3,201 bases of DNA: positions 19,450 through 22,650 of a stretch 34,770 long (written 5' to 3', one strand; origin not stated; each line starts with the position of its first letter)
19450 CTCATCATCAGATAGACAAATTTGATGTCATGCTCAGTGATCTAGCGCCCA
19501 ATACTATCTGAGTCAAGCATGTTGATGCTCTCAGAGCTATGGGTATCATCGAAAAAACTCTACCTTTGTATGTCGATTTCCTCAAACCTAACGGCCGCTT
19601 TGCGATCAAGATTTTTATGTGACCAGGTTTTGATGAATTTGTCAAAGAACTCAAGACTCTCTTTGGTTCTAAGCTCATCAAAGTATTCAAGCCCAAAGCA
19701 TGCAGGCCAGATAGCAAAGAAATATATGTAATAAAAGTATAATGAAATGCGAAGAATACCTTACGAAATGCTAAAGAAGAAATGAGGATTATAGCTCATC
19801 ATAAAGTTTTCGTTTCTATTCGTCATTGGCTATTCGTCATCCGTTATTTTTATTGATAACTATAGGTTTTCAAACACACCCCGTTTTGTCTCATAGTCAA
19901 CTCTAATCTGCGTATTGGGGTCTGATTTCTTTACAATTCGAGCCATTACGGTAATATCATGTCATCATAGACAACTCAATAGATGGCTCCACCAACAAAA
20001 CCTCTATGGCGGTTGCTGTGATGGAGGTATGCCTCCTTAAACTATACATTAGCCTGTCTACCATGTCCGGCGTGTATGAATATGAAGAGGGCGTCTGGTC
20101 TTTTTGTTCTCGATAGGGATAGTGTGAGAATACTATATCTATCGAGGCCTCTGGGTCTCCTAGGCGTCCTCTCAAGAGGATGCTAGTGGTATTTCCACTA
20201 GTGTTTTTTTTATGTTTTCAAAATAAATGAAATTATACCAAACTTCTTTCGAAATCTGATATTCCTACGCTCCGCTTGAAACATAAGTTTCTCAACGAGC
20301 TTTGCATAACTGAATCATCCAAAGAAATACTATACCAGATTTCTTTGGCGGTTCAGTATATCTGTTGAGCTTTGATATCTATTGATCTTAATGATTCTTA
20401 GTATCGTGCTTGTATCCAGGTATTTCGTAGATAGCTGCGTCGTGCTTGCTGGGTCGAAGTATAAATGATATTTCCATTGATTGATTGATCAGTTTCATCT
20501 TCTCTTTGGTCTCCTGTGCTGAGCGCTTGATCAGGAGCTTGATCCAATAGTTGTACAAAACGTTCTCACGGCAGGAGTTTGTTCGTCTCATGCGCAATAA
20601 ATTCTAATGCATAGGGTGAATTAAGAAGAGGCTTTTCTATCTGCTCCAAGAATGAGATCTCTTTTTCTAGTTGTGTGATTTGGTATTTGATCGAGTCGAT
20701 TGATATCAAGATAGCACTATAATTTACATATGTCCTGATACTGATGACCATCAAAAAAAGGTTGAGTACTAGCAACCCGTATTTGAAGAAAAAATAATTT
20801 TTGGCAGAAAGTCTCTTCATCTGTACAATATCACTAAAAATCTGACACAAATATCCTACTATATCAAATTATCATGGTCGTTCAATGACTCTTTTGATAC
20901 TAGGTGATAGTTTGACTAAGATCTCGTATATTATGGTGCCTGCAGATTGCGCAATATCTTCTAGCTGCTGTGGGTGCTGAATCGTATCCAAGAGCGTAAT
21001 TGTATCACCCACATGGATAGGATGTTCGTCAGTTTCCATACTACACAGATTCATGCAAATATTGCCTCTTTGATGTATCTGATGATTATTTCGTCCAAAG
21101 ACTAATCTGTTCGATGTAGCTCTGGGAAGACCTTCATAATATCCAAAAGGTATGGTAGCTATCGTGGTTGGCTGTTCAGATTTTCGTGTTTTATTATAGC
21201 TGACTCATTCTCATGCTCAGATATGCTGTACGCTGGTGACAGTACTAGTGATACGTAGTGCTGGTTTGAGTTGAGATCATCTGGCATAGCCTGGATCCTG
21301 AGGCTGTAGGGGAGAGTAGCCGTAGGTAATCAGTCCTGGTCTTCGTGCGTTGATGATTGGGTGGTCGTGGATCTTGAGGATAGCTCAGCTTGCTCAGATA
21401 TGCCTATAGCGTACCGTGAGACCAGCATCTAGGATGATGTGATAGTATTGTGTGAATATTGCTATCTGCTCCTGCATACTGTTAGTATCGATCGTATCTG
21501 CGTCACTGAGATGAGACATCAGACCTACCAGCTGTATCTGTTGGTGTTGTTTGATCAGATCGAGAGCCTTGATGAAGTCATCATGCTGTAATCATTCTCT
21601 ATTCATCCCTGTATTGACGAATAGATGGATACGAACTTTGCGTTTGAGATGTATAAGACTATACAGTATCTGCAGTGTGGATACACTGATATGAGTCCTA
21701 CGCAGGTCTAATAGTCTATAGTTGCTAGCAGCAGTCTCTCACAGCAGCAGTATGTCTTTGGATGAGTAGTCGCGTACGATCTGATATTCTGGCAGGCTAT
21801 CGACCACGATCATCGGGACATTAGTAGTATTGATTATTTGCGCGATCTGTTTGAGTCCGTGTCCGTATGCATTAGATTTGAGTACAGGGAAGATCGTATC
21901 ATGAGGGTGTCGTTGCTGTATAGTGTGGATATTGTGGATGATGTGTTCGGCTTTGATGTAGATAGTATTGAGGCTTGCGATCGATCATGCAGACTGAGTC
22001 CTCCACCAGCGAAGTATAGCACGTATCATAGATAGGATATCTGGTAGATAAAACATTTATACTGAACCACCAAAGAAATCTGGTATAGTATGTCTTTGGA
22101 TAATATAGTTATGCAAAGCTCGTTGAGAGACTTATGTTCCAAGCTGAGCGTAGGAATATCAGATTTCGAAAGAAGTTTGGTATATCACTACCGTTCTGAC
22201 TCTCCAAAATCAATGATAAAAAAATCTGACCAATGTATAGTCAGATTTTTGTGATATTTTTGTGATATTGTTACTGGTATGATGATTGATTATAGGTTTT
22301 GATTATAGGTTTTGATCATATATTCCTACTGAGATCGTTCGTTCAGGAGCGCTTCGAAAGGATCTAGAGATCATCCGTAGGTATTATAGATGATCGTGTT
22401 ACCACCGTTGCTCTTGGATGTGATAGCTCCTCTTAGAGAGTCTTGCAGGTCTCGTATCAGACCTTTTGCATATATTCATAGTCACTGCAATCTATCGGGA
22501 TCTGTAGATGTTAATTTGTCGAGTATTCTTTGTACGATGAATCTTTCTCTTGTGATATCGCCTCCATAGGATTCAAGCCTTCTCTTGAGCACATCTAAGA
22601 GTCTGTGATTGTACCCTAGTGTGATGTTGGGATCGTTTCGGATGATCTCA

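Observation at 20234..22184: alr and ftsB bracketed by two inverted copies of a 127-bp MITE-like element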

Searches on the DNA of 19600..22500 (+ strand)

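Call 10: search_rna_families(source=window, start=19600, end=22500, threshold=evalue, max_evalue=5, show_alignments=2)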
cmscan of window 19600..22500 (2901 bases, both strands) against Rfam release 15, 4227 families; matches with E-value up to 5: 4.
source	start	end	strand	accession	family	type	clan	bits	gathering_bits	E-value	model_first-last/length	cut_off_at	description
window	22276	22328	+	RF00270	SNORD61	Gene; snRNA; snoRNA; CD-box;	CL00067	23.4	43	2.4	1-72/72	no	Small nucleolar RNA SNORD61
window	20781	20869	+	RF00326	snoZ155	Gene; snRNA; snoRNA; CD-box;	-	23.2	43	2.6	1-81/81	no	Small nucleolar RNA Z155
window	19848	19911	-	RF03081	DUF805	Cis-reg;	CL00115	18.8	51.1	3.9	1-68/68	no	DUF805 RNA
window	21659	21691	+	RF00712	mir-460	Gene; miRNA;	-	18.2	52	0.71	1-77/77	no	mir-460 microRNA precursor family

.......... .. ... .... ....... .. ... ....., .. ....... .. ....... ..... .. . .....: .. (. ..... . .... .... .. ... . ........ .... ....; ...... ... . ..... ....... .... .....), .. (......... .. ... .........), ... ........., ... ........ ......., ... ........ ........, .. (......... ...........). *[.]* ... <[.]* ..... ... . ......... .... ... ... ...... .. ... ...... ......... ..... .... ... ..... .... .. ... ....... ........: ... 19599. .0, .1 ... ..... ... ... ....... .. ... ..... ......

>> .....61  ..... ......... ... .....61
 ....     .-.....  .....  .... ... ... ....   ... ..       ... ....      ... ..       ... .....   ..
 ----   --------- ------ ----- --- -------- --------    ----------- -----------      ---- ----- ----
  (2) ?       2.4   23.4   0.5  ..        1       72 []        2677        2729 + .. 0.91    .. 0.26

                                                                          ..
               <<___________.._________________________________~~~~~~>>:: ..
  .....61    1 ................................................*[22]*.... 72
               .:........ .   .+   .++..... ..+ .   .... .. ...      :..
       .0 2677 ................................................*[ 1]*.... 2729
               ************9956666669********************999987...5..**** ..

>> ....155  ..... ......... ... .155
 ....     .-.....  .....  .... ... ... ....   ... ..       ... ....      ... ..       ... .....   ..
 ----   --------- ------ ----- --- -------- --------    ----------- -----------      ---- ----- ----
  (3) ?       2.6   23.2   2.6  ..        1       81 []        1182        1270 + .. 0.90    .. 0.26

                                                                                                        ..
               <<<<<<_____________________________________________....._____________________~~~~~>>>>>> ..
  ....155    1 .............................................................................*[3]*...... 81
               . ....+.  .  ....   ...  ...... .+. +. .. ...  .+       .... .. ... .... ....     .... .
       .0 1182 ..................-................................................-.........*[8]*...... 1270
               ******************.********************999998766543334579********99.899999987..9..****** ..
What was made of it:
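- On Known RNA family (Rfam): Only chance-level matches appeared at E up to 5 in 19600-22500 (call 10).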

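Call 65: search_rna_families(source=window, start=19880, end=20225, threshold=evalue, max_evalue=10, show_alignments=3)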
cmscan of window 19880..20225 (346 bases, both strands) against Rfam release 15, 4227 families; matches with E-value up to 10: 4.
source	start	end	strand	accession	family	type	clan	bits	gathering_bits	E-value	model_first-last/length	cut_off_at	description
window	20153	20214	+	RF02056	STnc390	Gene; sRNA;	-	18.8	50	0.13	1-60/60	no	Salmonella sRNA STnc390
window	20177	20225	+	RF04027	mir-1422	Gene; miRNA;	-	14.7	60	9.3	1-50/84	3'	mir-1422 microRNA precursor family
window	19889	19981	+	RF01506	Afu_294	Gene; snRNA; snoRNA; CD-box;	-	12.3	43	6.5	1-83/83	no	A. fumigatus snoRNA Afu_294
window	20179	20225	+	RF00586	SNORA12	Gene; snRNA; snoRNA; HACA-box;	-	11.8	45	6.9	1-47/148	3'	Small nucleolar RNA SNORA12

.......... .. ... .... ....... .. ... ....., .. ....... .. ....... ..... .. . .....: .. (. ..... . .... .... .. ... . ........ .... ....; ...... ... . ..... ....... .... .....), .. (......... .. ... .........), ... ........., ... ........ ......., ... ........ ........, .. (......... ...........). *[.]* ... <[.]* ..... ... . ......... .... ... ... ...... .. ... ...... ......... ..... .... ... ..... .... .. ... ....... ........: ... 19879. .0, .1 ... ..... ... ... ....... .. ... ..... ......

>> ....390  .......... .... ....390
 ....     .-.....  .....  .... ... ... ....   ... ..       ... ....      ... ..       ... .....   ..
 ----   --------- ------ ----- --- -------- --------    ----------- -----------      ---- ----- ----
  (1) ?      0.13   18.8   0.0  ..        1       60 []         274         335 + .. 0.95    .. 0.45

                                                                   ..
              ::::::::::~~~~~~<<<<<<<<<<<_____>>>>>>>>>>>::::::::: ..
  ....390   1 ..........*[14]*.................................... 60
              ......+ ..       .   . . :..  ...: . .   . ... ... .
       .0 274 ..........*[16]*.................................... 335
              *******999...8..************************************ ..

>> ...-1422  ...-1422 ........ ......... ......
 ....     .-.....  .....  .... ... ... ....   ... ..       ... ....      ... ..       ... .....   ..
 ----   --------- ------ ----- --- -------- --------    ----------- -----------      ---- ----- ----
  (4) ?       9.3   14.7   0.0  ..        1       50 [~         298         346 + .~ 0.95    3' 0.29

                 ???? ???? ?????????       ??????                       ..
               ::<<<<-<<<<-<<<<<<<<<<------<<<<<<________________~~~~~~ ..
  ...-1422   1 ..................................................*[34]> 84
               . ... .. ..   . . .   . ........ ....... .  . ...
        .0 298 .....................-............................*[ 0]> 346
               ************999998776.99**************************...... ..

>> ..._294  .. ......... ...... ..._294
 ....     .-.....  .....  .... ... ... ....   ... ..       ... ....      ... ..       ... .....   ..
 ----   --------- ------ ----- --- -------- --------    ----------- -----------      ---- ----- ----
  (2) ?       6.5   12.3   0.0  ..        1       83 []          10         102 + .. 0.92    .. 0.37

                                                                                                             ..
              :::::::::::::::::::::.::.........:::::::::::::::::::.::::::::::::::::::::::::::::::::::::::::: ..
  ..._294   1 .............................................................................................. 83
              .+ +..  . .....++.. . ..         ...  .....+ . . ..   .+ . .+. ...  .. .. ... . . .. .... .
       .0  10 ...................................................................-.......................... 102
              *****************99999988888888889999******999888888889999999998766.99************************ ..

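Call 80: search_dna_similar(query=window:20234-20366:+, collection=phages, mode=distant, max_evalue=0.01)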
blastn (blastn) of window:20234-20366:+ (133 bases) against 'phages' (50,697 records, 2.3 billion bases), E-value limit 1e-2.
No match.

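Call 81: search_dna_similar(query=window:20234-20366:+, collection=plasmids, mode=distant, max_evalue=0.01)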
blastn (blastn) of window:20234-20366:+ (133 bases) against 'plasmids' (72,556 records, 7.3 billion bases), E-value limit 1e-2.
No match.
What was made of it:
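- There is no blastn match in phages or plasmids (calls 80 and 81).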

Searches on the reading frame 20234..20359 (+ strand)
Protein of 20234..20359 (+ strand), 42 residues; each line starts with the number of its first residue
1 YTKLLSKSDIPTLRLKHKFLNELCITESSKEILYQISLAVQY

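Call 67: search_protein_representatives(protein=window:20234-20359:+)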
Query: 42 residues. Proteins with E-value up to 0.001 (for the whole library): 0; up to 1e-10: 0; up to 1e-30: 0. The best 0 are listed.

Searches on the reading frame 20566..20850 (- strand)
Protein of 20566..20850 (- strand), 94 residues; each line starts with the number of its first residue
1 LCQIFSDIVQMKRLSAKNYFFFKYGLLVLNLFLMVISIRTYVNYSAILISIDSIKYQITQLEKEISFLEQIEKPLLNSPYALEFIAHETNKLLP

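Call 32: find_encoding_contigs(protein=window:20566-20850:-, flank=10000, max_places=10)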
Protein window:20566-20850:- (94 aa): no gene with exactly this product is on record in the collection.

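Call 34: find_encoding_contigs(protein=window:20569-20820:-, flank=10000, max_places=10)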
Protein seq(84 aa) (84 aa): no gene with exactly this product is on record in the collection.

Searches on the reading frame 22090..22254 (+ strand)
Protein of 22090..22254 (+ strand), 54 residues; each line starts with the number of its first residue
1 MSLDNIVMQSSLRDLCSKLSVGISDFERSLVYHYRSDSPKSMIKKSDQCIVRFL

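Call 31: find_encoding_contigs(protein=window:22090-22254:+, flank=10000, max_places=10)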
Protein window:22090-22254:+ (54 aa): no gene with exactly this product is on record in the collection.
